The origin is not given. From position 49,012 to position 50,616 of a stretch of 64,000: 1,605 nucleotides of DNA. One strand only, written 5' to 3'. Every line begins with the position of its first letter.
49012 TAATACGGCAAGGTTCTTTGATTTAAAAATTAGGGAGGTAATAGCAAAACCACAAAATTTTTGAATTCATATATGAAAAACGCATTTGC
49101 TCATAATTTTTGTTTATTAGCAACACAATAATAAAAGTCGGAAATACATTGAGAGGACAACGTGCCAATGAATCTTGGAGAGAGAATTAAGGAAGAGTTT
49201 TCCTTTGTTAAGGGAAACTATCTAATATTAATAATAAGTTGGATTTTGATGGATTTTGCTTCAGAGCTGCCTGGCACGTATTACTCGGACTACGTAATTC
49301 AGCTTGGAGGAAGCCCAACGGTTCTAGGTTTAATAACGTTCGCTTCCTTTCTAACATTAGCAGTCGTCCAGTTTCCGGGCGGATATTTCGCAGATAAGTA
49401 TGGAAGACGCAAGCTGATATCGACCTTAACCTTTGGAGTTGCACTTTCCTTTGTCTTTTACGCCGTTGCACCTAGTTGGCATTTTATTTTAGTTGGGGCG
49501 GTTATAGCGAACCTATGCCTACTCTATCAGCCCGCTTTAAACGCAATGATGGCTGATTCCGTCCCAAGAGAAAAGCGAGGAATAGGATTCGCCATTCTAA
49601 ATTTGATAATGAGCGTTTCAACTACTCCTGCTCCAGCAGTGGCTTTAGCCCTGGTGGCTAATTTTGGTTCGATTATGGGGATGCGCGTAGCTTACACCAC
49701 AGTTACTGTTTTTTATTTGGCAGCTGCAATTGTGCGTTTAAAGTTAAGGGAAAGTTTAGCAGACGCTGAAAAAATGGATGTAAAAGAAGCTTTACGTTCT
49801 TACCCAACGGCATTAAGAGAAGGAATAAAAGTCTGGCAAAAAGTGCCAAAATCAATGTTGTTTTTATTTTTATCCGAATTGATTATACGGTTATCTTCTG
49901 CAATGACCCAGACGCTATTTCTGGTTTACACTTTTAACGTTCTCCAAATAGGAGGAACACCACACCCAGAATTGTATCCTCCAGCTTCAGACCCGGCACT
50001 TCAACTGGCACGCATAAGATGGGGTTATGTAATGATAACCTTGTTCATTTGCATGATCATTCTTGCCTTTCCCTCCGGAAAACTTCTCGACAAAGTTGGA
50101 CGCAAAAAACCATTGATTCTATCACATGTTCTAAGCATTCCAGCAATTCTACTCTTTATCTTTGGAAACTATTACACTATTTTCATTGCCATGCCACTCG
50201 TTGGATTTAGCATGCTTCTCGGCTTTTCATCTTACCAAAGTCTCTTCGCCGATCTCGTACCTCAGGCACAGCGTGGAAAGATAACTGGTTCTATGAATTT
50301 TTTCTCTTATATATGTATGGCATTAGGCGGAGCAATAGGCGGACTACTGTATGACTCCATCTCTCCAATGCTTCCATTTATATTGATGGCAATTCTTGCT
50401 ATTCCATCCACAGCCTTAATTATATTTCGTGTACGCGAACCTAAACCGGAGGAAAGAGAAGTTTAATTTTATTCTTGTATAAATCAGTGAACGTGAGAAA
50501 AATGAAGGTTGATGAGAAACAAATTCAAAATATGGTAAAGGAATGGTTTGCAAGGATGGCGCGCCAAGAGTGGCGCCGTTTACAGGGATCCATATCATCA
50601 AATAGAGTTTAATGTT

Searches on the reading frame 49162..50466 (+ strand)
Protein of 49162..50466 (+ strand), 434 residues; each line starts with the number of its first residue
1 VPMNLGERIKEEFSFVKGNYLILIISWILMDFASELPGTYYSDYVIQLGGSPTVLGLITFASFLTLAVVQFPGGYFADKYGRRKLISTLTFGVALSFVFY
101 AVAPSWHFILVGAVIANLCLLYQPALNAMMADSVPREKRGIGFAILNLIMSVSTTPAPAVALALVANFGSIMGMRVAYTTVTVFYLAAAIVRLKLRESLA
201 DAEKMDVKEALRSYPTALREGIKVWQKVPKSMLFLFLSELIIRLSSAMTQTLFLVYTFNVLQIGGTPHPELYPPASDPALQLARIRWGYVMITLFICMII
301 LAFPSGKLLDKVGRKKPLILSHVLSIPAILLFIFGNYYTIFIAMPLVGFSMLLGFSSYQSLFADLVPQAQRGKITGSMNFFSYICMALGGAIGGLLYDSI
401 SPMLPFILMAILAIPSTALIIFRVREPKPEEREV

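Call 57: search_protein_families(library=pfam, proteins=[window:49162-50466:+], max_evalue=0.001)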
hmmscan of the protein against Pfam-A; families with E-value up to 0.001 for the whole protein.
window:49162-50466:+ (434 aa): 4 families
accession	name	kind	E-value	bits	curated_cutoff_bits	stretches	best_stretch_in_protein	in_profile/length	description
PF07690.21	MFS_1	-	1.4e-48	166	33.4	2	27-256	5-226/347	Major Facilitator Superfamily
PF05977.19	MFS_3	-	4.2e-09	35.8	27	1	47-212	39-208/524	Transmembrane secretion effector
PF12832.13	MFS_1_like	-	4e-08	33.1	25.2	1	17-149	211-345/373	MFS_1 like family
PF00083.30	Sugar_tr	-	1.6e-07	31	22.3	1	283-422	44-190/452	Sugar (and other) transporter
